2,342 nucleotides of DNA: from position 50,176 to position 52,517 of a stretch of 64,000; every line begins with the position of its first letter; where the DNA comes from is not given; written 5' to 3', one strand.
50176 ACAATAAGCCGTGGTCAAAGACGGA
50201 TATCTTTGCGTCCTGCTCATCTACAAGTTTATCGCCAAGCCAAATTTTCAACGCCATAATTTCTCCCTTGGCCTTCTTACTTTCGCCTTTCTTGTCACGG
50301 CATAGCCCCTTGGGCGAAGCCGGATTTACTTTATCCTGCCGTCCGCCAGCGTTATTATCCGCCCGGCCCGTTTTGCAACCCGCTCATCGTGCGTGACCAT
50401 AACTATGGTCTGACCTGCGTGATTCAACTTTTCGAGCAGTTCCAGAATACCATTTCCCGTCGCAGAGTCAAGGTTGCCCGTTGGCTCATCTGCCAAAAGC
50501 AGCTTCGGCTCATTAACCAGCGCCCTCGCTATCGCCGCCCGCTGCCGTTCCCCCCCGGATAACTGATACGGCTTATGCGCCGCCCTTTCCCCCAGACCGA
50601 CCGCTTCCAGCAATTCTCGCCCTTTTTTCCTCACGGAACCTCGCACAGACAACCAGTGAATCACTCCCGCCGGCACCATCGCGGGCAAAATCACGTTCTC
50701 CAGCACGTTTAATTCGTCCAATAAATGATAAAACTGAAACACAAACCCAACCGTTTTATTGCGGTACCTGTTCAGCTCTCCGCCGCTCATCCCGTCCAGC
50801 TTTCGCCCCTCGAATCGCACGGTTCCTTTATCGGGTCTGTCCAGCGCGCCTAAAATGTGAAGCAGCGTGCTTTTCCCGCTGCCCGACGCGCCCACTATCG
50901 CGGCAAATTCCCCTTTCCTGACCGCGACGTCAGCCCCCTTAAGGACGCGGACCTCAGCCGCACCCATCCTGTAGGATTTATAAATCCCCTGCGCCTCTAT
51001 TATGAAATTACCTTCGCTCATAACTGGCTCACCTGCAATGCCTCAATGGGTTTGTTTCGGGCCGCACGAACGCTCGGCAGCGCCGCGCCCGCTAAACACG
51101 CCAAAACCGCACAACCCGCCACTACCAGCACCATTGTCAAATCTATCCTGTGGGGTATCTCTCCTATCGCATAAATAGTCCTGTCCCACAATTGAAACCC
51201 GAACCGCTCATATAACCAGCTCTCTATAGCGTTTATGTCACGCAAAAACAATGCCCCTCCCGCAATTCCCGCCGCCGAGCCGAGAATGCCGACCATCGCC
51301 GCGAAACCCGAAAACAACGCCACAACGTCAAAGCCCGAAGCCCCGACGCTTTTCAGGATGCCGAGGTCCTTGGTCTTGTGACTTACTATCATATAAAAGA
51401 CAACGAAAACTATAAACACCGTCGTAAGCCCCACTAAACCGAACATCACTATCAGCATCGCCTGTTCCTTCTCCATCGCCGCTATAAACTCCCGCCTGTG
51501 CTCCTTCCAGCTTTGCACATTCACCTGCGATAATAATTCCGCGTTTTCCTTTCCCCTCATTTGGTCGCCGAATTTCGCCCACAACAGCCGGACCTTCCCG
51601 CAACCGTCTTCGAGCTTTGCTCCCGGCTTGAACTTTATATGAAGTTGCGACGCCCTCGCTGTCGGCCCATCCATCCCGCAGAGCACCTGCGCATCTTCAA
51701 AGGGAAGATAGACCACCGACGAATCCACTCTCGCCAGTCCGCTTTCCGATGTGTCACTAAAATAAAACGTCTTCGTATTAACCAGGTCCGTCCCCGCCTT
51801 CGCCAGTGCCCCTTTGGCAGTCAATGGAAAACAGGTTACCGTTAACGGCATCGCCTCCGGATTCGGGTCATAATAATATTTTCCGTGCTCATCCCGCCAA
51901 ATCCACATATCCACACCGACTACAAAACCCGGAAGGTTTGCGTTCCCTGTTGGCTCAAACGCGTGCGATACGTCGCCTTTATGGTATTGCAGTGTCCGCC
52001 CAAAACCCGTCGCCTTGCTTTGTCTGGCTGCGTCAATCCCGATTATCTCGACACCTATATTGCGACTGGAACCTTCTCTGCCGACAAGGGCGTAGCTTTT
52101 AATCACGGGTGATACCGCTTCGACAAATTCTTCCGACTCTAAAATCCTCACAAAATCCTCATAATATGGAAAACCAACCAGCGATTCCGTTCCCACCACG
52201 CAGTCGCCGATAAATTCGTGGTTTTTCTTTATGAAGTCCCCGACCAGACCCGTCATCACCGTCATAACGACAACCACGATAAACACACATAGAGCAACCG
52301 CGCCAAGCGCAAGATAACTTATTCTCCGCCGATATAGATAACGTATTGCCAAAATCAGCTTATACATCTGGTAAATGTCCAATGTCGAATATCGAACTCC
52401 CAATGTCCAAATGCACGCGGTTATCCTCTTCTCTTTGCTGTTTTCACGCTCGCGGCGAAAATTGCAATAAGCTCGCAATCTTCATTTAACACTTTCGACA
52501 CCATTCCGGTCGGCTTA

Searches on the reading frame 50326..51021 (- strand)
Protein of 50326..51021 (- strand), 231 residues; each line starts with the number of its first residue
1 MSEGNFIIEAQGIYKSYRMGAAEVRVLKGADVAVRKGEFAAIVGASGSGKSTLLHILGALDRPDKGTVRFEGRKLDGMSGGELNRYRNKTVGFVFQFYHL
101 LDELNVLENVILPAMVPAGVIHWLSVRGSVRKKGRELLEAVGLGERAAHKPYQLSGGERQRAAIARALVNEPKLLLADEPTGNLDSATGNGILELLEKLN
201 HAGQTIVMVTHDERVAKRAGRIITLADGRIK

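Call 5: search_protein_families(library=pfam, proteins=[window:50326-51021:-])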
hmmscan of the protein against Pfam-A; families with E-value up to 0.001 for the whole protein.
window:50326-51021:- (231 aa): 4 families
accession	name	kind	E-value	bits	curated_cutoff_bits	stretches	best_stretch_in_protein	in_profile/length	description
PF00005.33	ABC_tran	-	1e-32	114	25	1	27-181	1-136/137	ABC transporter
PF13304.12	AAA_21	-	6e-07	30.3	27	0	39-73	1-38/304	AAA domain, putative AbiEii toxin, Type IV TA system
PF02463.25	SMC_N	-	8e-07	29.1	40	0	146-224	135-210/220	RecF/RecN/SMC N terminal domain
PF13555.12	AAA_29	-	0.0003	20.9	27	1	30-55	15-40/61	P-loop containing region of AAA domain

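Call 72: search_protein_families(library=ncbifam, proteins=[window:50329-51021:-], max_evalue=0.00001)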
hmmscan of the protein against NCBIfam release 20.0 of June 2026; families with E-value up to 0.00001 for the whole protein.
window:50329-51021:- (231 aa): 191 families (the best 25 are shown)
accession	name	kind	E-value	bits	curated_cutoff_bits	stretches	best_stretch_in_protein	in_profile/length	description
TIGR02211.1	LolD_lipo_ex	equivalog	6.8e-77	257.9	307.75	1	7-230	1-219/221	lipoprotein-releasing ABC transporter ATP-binding protein LolD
NF008639.0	PRK11629.1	equivalog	2.7e-67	226.6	360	1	7-230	6-224/234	lipoprotein-releasing ABC transporter ATP-binding protein LolD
NF007826.0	PRK10535.1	equivalog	3.9e-63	213.7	966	1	7-230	4-221/648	macrolide ABC transporter ATP-binding protein/permease MacB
TIGR02673.1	FtsE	equivalog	2.1e-59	200.8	264.85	1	7-228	1-213/214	cell division ATP-binding protein FtsE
NF007879.0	PRK10584.1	equivalog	4.4e-59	200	336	1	6-230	5-224/228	putative ABC transporter ATP-binding protein YbbA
NF038007.1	ABC_ATP_DarD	equivalog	3.4e-58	196.7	375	1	9-230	3-218/218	darobactin export ABC transporter ATP-binding protein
TIGR03608.1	L_ocin_972_ABC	subfamily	6.2e-57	192.4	254.85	1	23-225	10-206/206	putative bacteriocin export ABC transporter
TIGR02982.1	heterocyst_DevA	subfamily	4.2e-55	186.7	295.8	1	8-231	2-220/220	ABC exporter ATP-binding subunit, DevA family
TIGR02315.1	ABC_phnC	equivalog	1.5e-48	165.4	266.1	1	8-230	2-224/243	phosphonate ABC transporter ATP-binding protein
TIGR02314.1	ABC_MetN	equivalog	1.7e-43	148.9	499.7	1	8-225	2-213/343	methionine ABC transporter ATP-binding protein MetN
NF007027.0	PRK09493.1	equivalog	1e-42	146.1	379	1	22-230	12-214/240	glutamine ABC transporter ATP-binding protein GlnQ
TIGR04521.1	ECF_ATPase_2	equivalog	2e-42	145.2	330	1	13-230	6-223/279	energy-coupling factor transporter ATPase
TIGR03005.1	ectoine_ehuA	equivalog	8.6e-41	139.8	345.4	1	22-230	11-225/252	ectoine/hydroxyectoine ABC transporter ATP-binding protein EhuA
TIGR00968.1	3a0106s01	subfamily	3.1e-40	138.2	342.75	1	23-230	12-209/237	sulfate ABC transporter ATP-binding protein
NF008428.0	PRK11264.1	equivalog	6.1e-40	137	406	1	24-230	16-222/250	L-cystine ABC transporter ATP-binding protein TcyN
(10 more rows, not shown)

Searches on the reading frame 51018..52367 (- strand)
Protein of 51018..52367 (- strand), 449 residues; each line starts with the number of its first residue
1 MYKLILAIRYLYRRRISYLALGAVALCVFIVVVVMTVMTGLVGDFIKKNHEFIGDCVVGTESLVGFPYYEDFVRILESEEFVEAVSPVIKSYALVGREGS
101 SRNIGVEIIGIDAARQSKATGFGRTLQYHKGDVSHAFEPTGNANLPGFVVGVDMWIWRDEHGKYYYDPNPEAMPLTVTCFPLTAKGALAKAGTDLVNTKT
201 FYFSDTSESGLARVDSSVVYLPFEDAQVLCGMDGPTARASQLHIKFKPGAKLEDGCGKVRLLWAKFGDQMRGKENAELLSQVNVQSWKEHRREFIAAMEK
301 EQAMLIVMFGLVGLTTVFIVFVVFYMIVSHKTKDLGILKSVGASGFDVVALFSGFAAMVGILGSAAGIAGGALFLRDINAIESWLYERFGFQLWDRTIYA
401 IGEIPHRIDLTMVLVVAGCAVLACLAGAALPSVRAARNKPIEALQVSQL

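Call 5: search_protein_families(library=pfam, proteins=[window:51018-52367:-])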
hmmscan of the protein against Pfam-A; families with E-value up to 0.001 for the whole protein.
window:51018-52367:- (449 aa): 2 families
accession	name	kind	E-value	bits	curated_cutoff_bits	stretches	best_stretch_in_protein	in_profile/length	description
PF02687.27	FtsX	-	1.4e-09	38.4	25.5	1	307-437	2-117/120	FtsX-like permease C-terminal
PF12704.14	MacB_PCD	-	5.5e-05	24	27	1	19-127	3-112/207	MacB-like periplasmic core domain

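Call 24: find_related_loci(query=A1, collection=genome_contigs, flank=4000)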
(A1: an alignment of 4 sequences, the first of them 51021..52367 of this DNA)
Query A1 (449 aa) in genome_contigs; peptide patterns used: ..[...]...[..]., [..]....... (x = any residue, [..] = any of these).
293 stretches matched a pattern; 167 encode a relative of the query (tblastn E <= 1e-3); the best 80 are kept; 80 distinct loci.
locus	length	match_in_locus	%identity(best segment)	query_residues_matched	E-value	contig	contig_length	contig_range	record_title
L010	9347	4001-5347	86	1-449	0e+0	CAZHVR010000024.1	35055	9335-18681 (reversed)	MAG TPA_asm: uncultured Pirellulales bacterium isolate SRP214966_co1_443 genome assembly, contig: NODE_1678_length_35055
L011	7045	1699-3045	82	1-449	0e+0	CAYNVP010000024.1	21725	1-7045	MAG TPA_asm: uncultured Pirellulales bacterium isolate SRP214966_co4_418 genome assembly, contig: NODE_1891_length_21725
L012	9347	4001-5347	75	1-449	0e+0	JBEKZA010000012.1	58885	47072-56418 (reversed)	MAG: Sedimentisphaerales bacterium isolate SPRUCE 688 SPRUCE_688_12, whole genome shotgun sequence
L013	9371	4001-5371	77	1-449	0e+0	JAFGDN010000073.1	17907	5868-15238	MAG: Sedimentisphaerales bacterium isolate Zod_Metabat.1177 k87_11802407, whole genome shotgun sequence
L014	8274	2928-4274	78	1-449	0e+0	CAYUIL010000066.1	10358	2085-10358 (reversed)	MAG TPA_asm: uncultured Pirellulales bacterium isolate binchicken_co34_208 genome assembly, contig: NODE_11228_length_10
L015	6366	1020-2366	73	1-449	0e+0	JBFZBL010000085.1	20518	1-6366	MAG: Phycisphaerae bacterium isolate PPR_0493 PPR_0493.fa_k121_651545, whole genome shotgun sequence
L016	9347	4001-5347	71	1-449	0e+0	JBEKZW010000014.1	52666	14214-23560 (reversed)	MAG: Sedimentisphaerales bacterium isolate SPRUCE 79 SPRUCE_79_14, whole genome shotgun sequence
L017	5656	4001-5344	72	1-449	0e+0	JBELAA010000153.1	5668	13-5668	MAG: Sedimentisphaerales bacterium isolate SPRUCE 82 SPRUCE_82_153, whole genome shotgun sequence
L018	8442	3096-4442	63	1-449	0e+0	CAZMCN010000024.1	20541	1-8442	MAG TPA_asm: uncultured Pirellulales bacterium isolate binchicken_co334_339 genome assembly, contig: NODE_4415_length_20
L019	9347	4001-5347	67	1-449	0e+0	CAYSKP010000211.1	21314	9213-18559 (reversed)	MAG TPA_asm: uncultured Pirellulales bacterium isolate binchicken_co216_239 genome assembly, contig: k141_3318847, whole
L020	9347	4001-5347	63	1-449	0e+0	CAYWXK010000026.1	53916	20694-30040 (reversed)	MAG TPA_asm: uncultured Pirellulales bacterium isolate binchicken_co103_415 genome assembly, contig: NODE_424_length_539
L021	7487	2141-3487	63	1-449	0e+0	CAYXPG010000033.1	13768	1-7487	MAG TPA_asm: uncultured Pirellulales bacterium isolate SRP068000_co3_9 genome assembly, contig: NODE_5228_length_13768_c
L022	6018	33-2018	62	1-449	0e+0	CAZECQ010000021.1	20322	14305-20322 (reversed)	MAG TPA_asm: uncultured Pirellulales bacterium isolate binchicken_co334_241 genome assembly, contig: NODE_4503_length_20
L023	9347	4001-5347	62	1-449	0e+0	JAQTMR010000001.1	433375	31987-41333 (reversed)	MAG: Phycisphaerae bacterium isolate STA_45 NODE_25_length_433375_cov_6.522874_Sandtown_A, whole genome shotgun sequence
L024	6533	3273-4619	65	1-449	0e+0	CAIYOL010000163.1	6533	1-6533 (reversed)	MAG: uncultured planctomycete isolate AlinenSedimentsCore2_bin-1585 genome assembly, contig: bin-1585:163/417, whole gen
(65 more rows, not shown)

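Call 72: search_protein_families(library=ncbifam, proteins=[window:51021-52367:-], max_evalue=0.00001)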
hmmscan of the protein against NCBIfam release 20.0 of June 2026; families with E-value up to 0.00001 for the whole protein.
window:51021-52367:- (449 aa): 5 families
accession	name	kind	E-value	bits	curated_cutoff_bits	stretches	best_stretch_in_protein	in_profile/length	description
TIGR02212.1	lolCE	equivalog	2.1e-39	135.6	362.45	2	197-445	180-409/411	lipoprotein-releasing ABC transporter permease subunit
NF008076.0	PRK10814.1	exception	1.7e-14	53.7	473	1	277-445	239-397/399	lipoprotein-releasing ABC transporter permease subunit LolC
NF008357.0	PRK11146.1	exception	2.4e-14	53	439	1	276-444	243-411/414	lipoprotein-releasing ABC transporter permease subunit LolE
TIGR02213.1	lolE_release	exception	1.1e-12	47.5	540.35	1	302-444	267-408/411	lipoprotein-releasing ABC transporter permease subunit LolE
TIGR03434.1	ADOP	subfamily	1.9e-06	26.3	622.3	1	283-445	659-801/803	ADOP family duplicated permease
